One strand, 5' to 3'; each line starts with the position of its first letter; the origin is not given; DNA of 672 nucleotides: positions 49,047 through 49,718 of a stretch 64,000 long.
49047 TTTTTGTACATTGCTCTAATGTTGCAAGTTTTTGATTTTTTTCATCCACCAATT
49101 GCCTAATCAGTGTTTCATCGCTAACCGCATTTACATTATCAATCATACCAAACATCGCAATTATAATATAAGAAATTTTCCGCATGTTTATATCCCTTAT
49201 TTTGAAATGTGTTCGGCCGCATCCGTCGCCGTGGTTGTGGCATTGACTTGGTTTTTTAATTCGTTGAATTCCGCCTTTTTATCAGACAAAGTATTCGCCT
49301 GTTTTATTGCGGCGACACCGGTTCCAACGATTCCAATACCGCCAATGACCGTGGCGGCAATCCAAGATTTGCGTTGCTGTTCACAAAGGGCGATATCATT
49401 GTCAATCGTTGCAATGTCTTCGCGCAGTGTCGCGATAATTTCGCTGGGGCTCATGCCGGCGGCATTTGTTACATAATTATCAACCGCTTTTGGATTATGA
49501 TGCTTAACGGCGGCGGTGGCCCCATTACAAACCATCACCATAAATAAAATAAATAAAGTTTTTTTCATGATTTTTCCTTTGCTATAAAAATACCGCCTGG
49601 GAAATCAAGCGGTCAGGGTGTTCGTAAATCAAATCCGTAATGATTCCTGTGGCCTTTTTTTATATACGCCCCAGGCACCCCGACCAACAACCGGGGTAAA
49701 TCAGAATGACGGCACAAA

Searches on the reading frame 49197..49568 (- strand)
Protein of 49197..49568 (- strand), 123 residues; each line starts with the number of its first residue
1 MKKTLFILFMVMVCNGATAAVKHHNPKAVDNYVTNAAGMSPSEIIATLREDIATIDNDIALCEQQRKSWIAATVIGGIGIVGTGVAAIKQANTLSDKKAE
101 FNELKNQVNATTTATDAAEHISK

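Call 56: search_protein_families(library=pfam, proteins=[window:49197-49568:-], max_evalue=0.1)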
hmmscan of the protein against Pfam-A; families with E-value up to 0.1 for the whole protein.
window:49197-49568:- (123 aa): 2 families
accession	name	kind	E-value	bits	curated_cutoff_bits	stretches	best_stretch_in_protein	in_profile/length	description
PF03698.18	UPF0180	-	0.047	14.3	25.4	0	11-50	37-76/77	Uncharacterised protein family (UPF0180)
PF07332.16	Phage_holin_3_6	-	0.099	13.1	28.4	0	59-106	60-106/116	Putative Actinobacterial Holin-X, holin superfamily III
